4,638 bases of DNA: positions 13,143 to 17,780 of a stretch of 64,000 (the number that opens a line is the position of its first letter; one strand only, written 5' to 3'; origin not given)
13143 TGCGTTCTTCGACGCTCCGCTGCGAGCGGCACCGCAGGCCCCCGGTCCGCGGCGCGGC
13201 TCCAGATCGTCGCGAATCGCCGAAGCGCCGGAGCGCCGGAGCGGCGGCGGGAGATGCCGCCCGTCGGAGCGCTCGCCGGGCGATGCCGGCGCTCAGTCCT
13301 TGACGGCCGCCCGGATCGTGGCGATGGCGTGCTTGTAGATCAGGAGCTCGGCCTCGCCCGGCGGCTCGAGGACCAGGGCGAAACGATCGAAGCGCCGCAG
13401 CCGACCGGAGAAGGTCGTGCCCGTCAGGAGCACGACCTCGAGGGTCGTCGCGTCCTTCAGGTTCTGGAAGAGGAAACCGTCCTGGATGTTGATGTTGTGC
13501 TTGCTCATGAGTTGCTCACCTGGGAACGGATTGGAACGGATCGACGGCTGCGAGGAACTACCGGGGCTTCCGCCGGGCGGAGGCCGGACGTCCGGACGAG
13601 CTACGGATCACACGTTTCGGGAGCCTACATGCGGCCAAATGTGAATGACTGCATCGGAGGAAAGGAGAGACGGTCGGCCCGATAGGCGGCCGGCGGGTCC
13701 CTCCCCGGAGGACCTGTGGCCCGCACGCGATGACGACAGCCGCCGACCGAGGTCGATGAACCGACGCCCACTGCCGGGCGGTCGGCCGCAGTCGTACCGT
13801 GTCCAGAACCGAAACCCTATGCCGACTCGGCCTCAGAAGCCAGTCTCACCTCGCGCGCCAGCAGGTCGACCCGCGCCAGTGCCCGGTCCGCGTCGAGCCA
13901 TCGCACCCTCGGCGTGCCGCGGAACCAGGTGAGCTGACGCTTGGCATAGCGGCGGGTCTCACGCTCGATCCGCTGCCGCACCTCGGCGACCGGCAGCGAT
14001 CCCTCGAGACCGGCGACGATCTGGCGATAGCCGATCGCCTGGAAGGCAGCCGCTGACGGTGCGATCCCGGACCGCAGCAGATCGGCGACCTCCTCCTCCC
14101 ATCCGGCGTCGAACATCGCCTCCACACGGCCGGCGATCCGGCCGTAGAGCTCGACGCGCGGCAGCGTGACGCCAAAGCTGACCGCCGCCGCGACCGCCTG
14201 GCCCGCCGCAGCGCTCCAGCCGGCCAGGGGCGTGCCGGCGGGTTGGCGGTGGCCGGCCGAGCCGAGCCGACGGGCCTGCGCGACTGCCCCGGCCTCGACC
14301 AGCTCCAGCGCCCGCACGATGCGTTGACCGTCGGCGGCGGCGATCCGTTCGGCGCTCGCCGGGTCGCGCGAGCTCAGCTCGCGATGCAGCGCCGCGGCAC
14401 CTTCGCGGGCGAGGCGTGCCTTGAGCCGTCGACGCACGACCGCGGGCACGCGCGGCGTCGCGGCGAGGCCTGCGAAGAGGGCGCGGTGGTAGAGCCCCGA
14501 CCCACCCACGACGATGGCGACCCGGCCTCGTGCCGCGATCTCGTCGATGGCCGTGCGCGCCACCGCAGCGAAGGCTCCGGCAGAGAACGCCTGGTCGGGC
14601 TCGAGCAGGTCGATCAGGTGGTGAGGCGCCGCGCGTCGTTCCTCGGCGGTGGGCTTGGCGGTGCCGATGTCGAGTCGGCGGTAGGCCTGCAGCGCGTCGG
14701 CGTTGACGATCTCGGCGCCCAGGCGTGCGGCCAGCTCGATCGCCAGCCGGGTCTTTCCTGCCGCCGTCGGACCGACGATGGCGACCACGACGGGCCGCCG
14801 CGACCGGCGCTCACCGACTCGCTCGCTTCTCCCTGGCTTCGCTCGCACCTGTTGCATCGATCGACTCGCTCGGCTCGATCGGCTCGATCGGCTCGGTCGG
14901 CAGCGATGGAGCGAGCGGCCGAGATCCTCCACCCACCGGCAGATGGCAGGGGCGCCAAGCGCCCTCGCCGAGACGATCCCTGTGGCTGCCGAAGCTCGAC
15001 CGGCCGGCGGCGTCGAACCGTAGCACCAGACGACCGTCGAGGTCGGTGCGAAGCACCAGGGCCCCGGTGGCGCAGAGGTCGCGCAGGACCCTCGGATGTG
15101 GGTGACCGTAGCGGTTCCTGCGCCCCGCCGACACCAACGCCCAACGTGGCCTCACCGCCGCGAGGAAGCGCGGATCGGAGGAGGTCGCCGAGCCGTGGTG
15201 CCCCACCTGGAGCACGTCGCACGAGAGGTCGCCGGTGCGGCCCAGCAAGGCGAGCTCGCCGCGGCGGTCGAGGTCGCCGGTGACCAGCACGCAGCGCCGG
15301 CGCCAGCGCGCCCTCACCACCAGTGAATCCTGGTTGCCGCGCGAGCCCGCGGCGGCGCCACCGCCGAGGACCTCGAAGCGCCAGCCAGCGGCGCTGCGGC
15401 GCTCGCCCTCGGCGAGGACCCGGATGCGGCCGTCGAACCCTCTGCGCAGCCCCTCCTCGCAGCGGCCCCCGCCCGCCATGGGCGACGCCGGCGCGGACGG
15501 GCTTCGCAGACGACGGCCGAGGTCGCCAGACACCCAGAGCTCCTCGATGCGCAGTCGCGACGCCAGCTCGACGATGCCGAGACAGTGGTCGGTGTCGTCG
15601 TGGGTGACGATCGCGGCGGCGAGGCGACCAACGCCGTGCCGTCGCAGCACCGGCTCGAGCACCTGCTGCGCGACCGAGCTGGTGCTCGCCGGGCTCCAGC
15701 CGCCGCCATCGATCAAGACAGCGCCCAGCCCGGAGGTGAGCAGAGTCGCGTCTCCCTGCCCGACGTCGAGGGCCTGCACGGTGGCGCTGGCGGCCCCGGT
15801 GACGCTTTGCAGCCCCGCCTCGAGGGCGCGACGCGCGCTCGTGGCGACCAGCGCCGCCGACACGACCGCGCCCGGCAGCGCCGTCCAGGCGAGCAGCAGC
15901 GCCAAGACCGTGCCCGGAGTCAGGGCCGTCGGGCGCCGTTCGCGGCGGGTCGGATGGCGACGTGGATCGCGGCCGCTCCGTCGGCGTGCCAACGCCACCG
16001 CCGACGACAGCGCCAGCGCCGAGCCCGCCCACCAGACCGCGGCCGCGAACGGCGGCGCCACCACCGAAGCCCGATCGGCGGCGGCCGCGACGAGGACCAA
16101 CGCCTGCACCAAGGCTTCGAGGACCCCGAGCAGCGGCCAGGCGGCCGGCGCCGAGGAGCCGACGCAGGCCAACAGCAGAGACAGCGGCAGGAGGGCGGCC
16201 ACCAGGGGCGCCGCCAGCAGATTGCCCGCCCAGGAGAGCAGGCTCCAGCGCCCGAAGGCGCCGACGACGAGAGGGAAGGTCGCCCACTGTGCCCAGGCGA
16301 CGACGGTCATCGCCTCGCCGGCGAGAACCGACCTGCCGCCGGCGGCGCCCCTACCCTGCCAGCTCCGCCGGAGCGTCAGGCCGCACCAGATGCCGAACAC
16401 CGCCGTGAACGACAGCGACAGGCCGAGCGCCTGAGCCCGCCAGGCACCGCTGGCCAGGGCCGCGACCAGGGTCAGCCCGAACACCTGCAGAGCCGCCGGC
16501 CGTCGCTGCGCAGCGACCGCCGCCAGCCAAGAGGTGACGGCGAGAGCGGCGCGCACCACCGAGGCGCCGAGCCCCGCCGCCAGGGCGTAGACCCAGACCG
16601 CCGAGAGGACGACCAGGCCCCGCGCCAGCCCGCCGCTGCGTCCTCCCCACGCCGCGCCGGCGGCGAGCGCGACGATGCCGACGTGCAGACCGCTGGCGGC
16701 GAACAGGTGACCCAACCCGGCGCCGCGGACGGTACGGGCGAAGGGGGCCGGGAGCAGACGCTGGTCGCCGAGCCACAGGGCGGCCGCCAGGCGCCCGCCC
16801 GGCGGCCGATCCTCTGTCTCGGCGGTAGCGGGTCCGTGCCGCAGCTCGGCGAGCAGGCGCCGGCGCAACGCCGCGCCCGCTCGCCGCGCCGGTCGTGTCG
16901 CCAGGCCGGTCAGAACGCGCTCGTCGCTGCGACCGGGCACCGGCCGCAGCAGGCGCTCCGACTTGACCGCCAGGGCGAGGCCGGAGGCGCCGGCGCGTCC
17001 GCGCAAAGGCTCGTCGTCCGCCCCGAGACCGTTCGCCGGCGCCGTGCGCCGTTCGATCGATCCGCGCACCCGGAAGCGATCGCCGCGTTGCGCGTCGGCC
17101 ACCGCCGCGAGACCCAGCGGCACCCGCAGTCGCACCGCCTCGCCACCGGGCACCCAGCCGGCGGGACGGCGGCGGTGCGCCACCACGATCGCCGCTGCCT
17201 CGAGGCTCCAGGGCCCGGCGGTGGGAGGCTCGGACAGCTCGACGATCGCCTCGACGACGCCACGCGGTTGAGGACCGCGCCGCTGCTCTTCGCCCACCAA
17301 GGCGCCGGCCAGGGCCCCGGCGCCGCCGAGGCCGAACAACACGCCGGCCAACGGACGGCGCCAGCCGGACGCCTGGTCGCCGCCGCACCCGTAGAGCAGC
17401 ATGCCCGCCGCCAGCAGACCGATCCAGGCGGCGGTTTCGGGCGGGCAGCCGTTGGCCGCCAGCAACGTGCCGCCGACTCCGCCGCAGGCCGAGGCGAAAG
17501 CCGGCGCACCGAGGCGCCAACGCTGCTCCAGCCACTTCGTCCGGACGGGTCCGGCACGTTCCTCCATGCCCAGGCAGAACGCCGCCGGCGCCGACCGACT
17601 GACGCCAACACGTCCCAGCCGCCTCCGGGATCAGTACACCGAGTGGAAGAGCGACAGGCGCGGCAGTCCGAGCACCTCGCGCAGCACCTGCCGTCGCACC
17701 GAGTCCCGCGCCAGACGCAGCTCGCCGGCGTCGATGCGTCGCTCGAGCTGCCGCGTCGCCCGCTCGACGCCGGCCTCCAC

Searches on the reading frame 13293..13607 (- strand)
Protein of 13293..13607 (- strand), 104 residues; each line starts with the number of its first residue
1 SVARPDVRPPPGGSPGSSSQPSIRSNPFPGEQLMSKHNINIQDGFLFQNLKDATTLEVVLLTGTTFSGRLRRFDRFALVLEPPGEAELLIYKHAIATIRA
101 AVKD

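Call 36: search_protein_families(library=pfam, proteins=[window:13293-13607:-], max_evalue=0.0001)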
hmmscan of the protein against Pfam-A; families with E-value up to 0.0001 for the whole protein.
window:13293-13607:- (104 aa): 2 families
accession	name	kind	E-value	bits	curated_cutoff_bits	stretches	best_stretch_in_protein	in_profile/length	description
PF17209.9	Hfq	-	3.4e-14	52.6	27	1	41-100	1-59/64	Hfq protein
PF21979.2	Hfq_1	-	4.3e-08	33.6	27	1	50-99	11-60/61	Hfq related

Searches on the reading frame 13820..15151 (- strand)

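Call 66: search_protein_families(library=pfam, proteins=[window:13820-15151:-], max_evalue=0.001)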
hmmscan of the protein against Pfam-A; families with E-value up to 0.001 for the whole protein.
window:13820-15151:- (444 aa): 3 families
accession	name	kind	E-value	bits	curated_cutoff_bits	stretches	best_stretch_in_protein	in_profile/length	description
PF01715.23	IPPT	-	4.7e-74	249.6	23.6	1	155-411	1-241/243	IPP transferase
PF01745.22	IPT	-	1.8e-08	34.5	20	1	122-172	3-53/233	Isopentenyl transferase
PF13671.12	AAA_33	-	1.5e-05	25.8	27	1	122-251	1-123/143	AAA domain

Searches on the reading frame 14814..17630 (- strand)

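Call 66: search_protein_families(library=pfam, proteins=[window:14814-17630:-], max_evalue=0.001)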
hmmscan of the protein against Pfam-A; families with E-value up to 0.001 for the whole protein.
window:14814-17630:- (939 aa): 3 families
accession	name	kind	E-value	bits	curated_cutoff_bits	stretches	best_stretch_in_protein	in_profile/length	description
PF03772.21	Competence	-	4.2e-31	108.7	23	1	285-540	1-262/270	Competence protein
PF00753.33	Lactamase_B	-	5e-10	40.1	22.7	1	622-835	2-194/196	Metallo-beta-lactamase superfamily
PF12706.13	Lactamase_B_2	-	4.6e-05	23.5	27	1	653-712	11-74/200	Beta-lactamase superfamily domain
